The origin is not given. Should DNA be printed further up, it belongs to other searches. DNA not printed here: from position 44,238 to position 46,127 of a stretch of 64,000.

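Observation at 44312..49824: Three-gene operon of exported proteins with planctomycete-type CxxCH modules, a LamG domain and a Tat-exported DUF1501-like partner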

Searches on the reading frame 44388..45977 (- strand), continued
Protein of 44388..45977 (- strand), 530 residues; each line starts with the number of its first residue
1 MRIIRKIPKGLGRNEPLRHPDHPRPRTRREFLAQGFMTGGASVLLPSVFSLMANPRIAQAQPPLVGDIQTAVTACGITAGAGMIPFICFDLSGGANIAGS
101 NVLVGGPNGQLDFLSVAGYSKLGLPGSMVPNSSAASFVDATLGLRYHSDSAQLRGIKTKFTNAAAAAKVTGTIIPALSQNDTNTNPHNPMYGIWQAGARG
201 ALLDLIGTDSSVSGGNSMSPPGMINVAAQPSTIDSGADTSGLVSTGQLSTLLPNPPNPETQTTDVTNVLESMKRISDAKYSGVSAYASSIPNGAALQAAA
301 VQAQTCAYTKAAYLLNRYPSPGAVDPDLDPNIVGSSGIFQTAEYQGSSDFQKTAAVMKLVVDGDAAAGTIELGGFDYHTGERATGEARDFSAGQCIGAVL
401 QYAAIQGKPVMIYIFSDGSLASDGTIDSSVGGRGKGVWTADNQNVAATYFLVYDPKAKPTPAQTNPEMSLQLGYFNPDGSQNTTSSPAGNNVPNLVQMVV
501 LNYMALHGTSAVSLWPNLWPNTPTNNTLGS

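Call 38: predict_structure(alignment_id=A3)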
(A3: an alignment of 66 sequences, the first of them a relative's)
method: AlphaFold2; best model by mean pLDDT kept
length: 554 residues; sequences in the alignment: 66
mean_pLDDT: 87.3   pTM: 0.85
mean pLDDT of the five models: 87.3, 85.8, 85.7, 85.3, 84.3
residues with pLDDT >= 90: 357; 70-90: 121; 50-70: 56; < 50: 20
segments of 3 or more residues with pLDDT < 50: 1-3, 54-62
pLDDT, mean of each block of 10 residues (from residue 1): 51 54 72 68 51 44 60 78 95 95 97 97 96 89 98 98 98 93 90 94 95 95 92 97 85 74 75 75 63 75 82 85 96 98 98 98 96 92 97 99 98 96 97 96 96 98 95 98 95 96 91 90 84 95 91 77
secondary structure, 60 per line:
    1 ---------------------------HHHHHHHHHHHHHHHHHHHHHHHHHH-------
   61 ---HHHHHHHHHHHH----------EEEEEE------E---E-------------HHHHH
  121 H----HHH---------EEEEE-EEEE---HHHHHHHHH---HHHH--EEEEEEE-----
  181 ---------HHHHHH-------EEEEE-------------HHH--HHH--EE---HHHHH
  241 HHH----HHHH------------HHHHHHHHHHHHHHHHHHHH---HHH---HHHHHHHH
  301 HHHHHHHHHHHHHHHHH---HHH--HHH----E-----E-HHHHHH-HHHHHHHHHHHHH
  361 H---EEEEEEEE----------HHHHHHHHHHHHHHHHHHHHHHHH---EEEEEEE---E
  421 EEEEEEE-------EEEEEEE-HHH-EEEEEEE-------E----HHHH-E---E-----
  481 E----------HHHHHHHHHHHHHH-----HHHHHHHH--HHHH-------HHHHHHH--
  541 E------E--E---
elements in order: H28-53 H64-75 E86-91 H116-121 E138-142 E144-147 H151-159 H163-166 E169-175 H190-195 E203-207 H236-243 H248-251 H264-283 H293-317 H341-346 H348-361 E365-372 H383-406 E410-416 E420-427 E435-441 E447-453 H466-469 H492-505 H511-518 H521-524 H532-538

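Call 42: fold_search(model_id=the predicted structure, library=pdb)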
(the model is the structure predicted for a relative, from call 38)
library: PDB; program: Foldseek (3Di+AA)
matches with E <= 10: 463; with E <= 0.001: 0
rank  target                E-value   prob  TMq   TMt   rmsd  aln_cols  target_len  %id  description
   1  2w5v_A                7.8e-03  0.66  0.22  0.31  12.4       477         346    9  Structure of TAB5 alkaline phosphatase mutant His 135 Asp with Mg bound in the M3 site. (released 2009-11-24)
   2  2w5x_A                1.1e-02  0.57  0.22  0.31  12.3       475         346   10  Structure of TAB5 alkaline phosphatase mutant His 135 Glu with Mg bound in the M3 site. (released 2009-11-24)
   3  1p49                  1.2e-02  0.44  0.21  0.21  21.1       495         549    9  Structure of Human Placental Estrone/DHEA Sulfatase (released 2003-08-12)
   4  8eg3                  1.5e-02  0.25  0.18  0.18  21.6       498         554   10  Structure of human placental steroid (estrone/DHEA) sulfatase at 2.0 angstrom resolution (released 2022-12-07)
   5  3nvl_A                2.8e-02  0.77  0.17  0.18   7.1       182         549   15  Crystal Structure of Phosphoglycerate Mutase from Trypanosoma brucei (released 2011-07-27)
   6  1anj_A                3.9e-02  0.75  0.14  0.17   5.7       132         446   17  ALKALINE PHOSPHATASE (K328H) (released 1996-01-29)
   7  1o99                  4.5e-02  0.77  0.16  0.17   8.6       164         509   13  CRYSTAL STRUCTURE OF THE S62A MUTANT OF PHOSPHOGLYCERATE MUTASE FROM BACILLUS STEAROTHERMOPHILUS COMPLEXED WITH 2-PHOSPH (released 2002-12-23)
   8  1ajb_A                4.5e-02  0.57  0.14  0.16   5.6       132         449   14  THREE-DIMENSIONAL STRUCTURE OF THE D153G MUTANT OF E. COLI ALKALINE PHOSPHATASE: A MUTANT WITH WEAKER MAGNESIUM BINDIN (released 1995-11-14)
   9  1hqa_A                4.8e-02  0.23  0.20  0.24  18.4       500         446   11  ALKALINE PHOSPHATASE (H412Q) (released 1996-03-08)
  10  1hjk_A                5.0e-02  0.25  0.11  0.12  11.7       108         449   18  ALKALINE PHOSPHATASE MUTANT H331Q (released 1997-10-15)
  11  1alh_A                5.6e-02  0.60  0.13  0.16   7.7       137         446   17  KINETICS AND CRYSTAL STRUCTURE OF A MUTANT E. COLI ALKALINE PHOSPHATASE (ASP-369-->ASN): A MECHANISM INVOLVING ONE ZIN (released 1995-02-27)
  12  5tpq_B                5.6e-02  0.47  0.12  0.15   8.0       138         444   16  E. coli alkaline phosphatase D101A, D153A, R166S, E322A, K328A mutant (released 2017-11-01)
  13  2iuc_B                5.6e-02  0.28  0.20  0.28  14.1       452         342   10  Structure of alkaline phosphatase from the Antarctic bacterium TAB5 (released 2006-11-28)
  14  4km4_A                5.9e-02  0.60  0.13  0.16   7.7       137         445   18  E. coli alkaline phosphatase mutant S102G/R166S in complex with inorganic phosphate (released 2013-07-24)
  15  4yr1_A                6.2e-02  0.54  0.14  0.16   5.7       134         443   15  Crystal Structure of E. Coli Alkaline Phosphatase D101A/D153A in complex with inorganic phosphate (released 2015-04-29)
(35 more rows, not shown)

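Call 61: search_dna_similar(query=P0001, collection=plasmids, mode=protein, max_evalue=10, max_rows=30)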
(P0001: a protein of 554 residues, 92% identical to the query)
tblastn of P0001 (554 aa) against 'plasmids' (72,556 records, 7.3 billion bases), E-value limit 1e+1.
Records with a match: 4; places in all: 4; records where one place covers at least 80% of the query: 0.
Best place of each record, by identity: <60% 4.
By first word of the organism name: Streptomyces 3; Caballeronia 1.
By predicted mobility (MOB-suite, as given by PLSDB): non-mobilizable 3; mobilizable 1.
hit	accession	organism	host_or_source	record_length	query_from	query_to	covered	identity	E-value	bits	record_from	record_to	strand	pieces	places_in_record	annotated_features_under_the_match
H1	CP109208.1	Streptomyces althioticus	-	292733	86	234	27%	24.7%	1e+0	40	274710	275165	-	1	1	helix-turn-helix domain-containing protein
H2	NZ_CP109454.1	Streptomyces cellulosae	-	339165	86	234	27%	24.7%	1e+0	40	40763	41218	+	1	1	helix-turn-helix domain-containing protein | hypothetical protein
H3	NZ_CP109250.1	Streptomyces cellulosae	-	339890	86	234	27%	24.7%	1e+0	40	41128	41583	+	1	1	helix-turn-helix domain-containing protein | hypothetical protein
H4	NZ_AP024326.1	Caballeronia sp. NK8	-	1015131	204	291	16%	30.7%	5e+0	38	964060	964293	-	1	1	record has no annotation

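Call 69: find_encoding_contigs(protein=P0497, flank=8000, max_places=2)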
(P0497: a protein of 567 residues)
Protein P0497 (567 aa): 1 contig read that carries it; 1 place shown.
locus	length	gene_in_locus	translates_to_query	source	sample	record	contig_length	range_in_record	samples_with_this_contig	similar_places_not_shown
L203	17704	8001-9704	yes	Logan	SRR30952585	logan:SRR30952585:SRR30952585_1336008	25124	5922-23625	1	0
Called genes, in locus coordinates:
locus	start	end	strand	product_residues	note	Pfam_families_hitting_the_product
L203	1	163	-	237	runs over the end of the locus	PF00753:Lactamase_B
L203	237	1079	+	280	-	PF12710:HAD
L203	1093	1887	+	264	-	PF00303:Thymidylat_synt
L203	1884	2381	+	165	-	PF00186:DHFR_1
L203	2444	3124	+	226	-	-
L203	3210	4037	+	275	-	PF20560:MotA_N, PF01618:MotA_ExbB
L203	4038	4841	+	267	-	PF13677:MotB_plug, PF00691:OmpA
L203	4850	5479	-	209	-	-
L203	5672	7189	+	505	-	-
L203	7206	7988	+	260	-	-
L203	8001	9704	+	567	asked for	-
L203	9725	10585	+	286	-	-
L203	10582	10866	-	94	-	PF03334:PhaG_MnhG_YufB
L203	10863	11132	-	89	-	PF04066:MrpF_PhaF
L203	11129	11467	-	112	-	PF01899:MNHE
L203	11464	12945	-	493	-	PF00361:Proton_antipo_M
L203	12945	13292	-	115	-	PF00420:Oxidored_q2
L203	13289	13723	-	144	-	PF04039:MnhB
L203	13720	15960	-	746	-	PF00361:Proton_antipo_M, PF13244:MbhD, PF20501:MbhE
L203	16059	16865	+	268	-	-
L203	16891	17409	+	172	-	-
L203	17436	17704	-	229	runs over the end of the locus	PF00106:adh_short, PF13561:adh_short_C2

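Call 70: find_encoding_contigs(protein=P0468, flank=8000, max_places=2)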
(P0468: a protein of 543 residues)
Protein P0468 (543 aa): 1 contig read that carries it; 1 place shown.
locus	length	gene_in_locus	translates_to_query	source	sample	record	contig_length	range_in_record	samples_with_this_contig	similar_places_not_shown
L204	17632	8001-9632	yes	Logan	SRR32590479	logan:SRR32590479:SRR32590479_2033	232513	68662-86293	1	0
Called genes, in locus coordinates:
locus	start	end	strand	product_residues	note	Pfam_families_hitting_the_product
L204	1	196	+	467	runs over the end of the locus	PF00890:FAD_binding_2 (weak), PF01134:GIDA (weak), PF01266:DAO (faint), PF07992:Pyr_redox_2, PF12831:FAD_oxidored, PF13738:Pyr_redox_3, PF00070:Pyr_redox, PF02852:Pyr_redox_dim, +3 more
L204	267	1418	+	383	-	-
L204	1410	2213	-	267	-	PF03372:Exo_endo_phos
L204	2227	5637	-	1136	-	-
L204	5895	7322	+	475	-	-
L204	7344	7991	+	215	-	-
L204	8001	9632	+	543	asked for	-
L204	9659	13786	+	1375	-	-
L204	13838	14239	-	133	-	-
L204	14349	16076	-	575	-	PF04174:CP_ATPgrasp_1, PF14403:CP_ATPgrasp_2, PF04174:CP_ATPgrasp_1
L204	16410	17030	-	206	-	-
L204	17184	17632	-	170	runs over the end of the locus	-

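Call 71: find_encoding_contigs(protein=P0507, flank=8000, max_places=2)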
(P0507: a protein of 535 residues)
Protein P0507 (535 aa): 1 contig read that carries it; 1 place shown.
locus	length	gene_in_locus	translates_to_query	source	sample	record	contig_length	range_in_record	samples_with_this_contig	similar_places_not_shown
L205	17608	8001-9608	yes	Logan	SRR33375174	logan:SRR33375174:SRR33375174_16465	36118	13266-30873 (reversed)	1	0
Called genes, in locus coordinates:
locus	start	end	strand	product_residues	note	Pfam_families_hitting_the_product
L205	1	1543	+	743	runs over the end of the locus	PF00580:UvrD-helicase, PF01443:Viral_helicase1 (faint), PF13245:AAA_19, PF13604:AAA_30 (faint), PF13361:UvrD_C, PF13538:UvrD_C_2 (weak), PF21196:PcrA_UvrD_tudor (faint)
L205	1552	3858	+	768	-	-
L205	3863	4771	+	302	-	PF02541:Ppx-GppA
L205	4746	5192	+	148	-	PF00027:cNMP_binding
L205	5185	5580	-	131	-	-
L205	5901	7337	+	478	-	-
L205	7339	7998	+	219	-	-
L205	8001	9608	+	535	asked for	-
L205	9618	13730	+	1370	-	-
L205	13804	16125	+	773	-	PF00311:PEPcase, PF14010:PEPcase_2 (faint), PF00311:PEPcase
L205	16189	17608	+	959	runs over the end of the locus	PF02463:SMC_N (faint), PF03193:RsgA_GTPase (faint), PF13191:AAA_16 (faint), PF13555:AAA_29 (faint), PF13304:AAA_21 (faint), PF17760:UvrA_inter, PF17755:UvrA_DNA-bind, PF00005:ABC_tran (weak)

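Call 73: search_protein_families(library=pfam, proteins=[L203:5672-7189:+, L204:5895-7322:+, L205:5901-7337:+, L203:7206-7988:+, L204:7344-7991:+, L205:7339-7998:+, L203:9725-10585:+, L204:9659-13786:+, L205:9618-13730:+], max_evalue=0.1)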
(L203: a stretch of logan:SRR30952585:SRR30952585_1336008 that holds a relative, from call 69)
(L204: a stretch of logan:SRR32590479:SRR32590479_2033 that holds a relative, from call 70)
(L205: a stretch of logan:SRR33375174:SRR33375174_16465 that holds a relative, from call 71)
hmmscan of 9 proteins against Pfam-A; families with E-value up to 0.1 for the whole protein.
L203:5672-7189:+ (505 aa): 1 family
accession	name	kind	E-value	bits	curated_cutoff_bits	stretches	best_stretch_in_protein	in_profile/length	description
PF07624.16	PSD2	-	0.0063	16.7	25.8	1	436-498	6-68/74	Protein of unknown function (DUF1585)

L204:5895-7322:+ (475 aa): 0 families

L205:5901-7337:+ (478 aa): 1 family
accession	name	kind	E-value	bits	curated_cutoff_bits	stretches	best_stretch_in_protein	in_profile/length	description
PF13442.11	Cytochrome_CBB3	-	0.057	14.2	27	0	330-404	8-53/68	Cytochrome C oxidase, cbb3-type, subunit III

L203:7206-7988:+ (260 aa): 0 families

L204:7344-7991:+ (215 aa): 1 family
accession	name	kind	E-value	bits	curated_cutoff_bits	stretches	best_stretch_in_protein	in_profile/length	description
PF01770.24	Folate_carrier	-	0.028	13.6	27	1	67-118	125-176/412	Reduced folate carrier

L205:7339-7998:+ (219 aa): 0 families

L203:9725-10585:+ (286 aa): 3 families
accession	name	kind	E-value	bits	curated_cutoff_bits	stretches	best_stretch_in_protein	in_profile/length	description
PF14543.11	TAXi_N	-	0.05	14.2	30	1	123-197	66-144/176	Xylanase inhibitor N-terminal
PF00034.26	Cytochrom_C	-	0.085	14.6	21.3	0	70-91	9-33/90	Cytochrome c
PF13442.11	Cytochrome_CBB3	-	0.087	13.6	27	0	68-94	9-33/68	Cytochrome C oxidase, cbb3-type, subunit III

L204:9659-13786:+ (1375 aa): 7 families
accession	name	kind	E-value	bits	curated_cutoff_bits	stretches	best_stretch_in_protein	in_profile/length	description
PF11845.13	Tll0287-like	-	0.00079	20.3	24.1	0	61-84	94-119/144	Tll0287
PF14522.11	Cytochrome_C7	-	0.0019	18.4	24.8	0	1080-1092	14-54/67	Cytochrome c7 and related cytochrome c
PF22113.1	Mtrc-MtrF_II-IV_dom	-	0.01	15.8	30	0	66-95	5-56/176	Outer membrane cytochrome MtrC/MtrF-like, domains II/IV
PF09699.15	Paired_CXXCH_1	-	0.013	15.6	20.6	0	65-81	4-20/41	Doubled CXXCH motif (Paired_CXXCH_1)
PF14537.11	Cytochrom_c3_2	-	0.016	16.1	25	0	65-80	24-39/79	Cytochrome c3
PF02276.23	CytoC_RC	-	0.024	14.5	22.4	0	1048-1089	252-293/310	Photosynthetic reaction centre cytochrome C subunit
PF13442.11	Cytochrome_CBB3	-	0.026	15.3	27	0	67-115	11-45/68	Cytochrome C oxidase, cbb3-type, subunit III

L205:9618-13730:+ (1370 aa): 7 families
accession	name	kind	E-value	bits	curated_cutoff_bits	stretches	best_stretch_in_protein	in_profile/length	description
PF13442.11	Cytochrome_CBB3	-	0.00042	21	27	0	75-94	11-30/68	Cytochrome C oxidase, cbb3-type, subunit III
PF14522.11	Cytochrome_C7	-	0.0011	19.2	24.8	0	64-87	37-53/67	Cytochrome c7 and related cytochrome c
PF11845.13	Tll0287-like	-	0.0015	19.4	24.1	0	73-92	99-118/144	Tll0287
PF02085.21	Cytochrom_CIII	-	0.0083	16.9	22.9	0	55-86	55-86/101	Class III cytochrome C family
PF22113.1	Mtrc-MtrF_II-IV_dom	-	0.01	15.8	30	0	1067-1082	116-131/176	Outer membrane cytochrome MtrC/MtrF-like, domains II/IV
PF09699.15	Paired_CXXCH_1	-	0.013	15.7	20.6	0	73-83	4-14/41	Doubled CXXCH motif (Paired_CXXCH_1)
PF14537.11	Cytochrom_c3_2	-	0.014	16.3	25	0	71-86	22-37/79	Cytochrome c3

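Call 75: find_encoding_contigs(protein=P0478, flank=8000, max_places=1)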
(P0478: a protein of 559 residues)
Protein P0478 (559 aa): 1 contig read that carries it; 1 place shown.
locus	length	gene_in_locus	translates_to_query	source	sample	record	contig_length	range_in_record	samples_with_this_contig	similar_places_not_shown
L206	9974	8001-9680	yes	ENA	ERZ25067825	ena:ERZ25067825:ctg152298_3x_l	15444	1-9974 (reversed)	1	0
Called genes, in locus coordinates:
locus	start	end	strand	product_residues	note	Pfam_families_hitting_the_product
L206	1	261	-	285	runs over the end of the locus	-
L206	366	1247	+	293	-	PF20560:MotA_N, PF01618:MotA_ExbB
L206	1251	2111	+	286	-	PF13677:MotB_plug, PF00691:OmpA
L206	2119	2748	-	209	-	PF01470:Peptidase_C15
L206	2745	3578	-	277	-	PF03009:GDPD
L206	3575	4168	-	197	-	-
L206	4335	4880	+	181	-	PF07238:PilZ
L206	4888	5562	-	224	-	PF13238:AAA_18 (weak), PF13521:AAA_28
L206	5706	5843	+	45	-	-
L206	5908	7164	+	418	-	-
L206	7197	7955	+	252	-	-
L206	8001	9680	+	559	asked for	-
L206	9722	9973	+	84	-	?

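Call 76: find_encoding_contigs(protein=P0426, flank=8000, max_places=1)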
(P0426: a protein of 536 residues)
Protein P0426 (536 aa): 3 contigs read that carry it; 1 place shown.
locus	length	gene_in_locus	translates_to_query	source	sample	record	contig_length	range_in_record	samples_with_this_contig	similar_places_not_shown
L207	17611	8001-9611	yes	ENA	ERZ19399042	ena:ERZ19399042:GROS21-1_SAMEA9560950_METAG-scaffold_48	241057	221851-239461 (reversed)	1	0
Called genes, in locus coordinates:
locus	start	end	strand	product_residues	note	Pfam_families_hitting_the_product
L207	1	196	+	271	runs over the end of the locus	PF13677:MotB_plug, PF00691:OmpA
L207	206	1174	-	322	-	PF00892:EamA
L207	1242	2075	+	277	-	-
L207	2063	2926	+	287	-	-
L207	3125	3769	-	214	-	-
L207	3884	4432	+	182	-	PF07238:PilZ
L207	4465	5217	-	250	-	PF13521:AAA_28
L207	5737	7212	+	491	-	-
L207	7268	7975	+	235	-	-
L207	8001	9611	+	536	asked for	-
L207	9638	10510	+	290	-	-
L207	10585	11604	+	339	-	PF00795:CN_hydrolase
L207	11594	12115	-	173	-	PF06185:YecM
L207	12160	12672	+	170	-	-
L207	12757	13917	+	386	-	-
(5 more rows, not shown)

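Call 77: find_encoding_contigs(protein=P0400, flank=8000, max_places=1)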
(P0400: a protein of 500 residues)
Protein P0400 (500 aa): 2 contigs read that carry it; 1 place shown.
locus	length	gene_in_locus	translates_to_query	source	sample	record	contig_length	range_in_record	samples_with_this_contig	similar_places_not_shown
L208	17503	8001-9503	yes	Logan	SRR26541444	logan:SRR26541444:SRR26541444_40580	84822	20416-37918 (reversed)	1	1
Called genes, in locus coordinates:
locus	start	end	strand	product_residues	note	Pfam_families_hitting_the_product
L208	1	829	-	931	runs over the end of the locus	PF26549:Tricorn_N (faint)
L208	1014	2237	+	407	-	PF00082:Peptidase_S8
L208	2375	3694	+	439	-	PF02089:Palm_thioest (weak), PF05057:DUF676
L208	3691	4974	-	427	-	PF07942:CARME, PF13847:Methyltransf_31 (faint)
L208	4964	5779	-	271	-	PF01252:Peptidase_A8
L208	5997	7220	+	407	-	-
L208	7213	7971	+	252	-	-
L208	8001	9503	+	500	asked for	-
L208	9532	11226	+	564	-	-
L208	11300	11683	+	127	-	-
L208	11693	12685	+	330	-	PF01545:Cation_efflux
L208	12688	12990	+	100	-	-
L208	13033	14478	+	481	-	PF01799:Fer2_2, PF00941:FAD_binding_5, PF03450:CO_deh_flav_C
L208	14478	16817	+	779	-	PF02738:MoCoBD_1, PF20256:MoCoBD_2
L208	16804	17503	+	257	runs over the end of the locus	PF02625:XdhC_CoxI, PF02826:2-Hacid_dh_C (faint), PF13478:XdhC_C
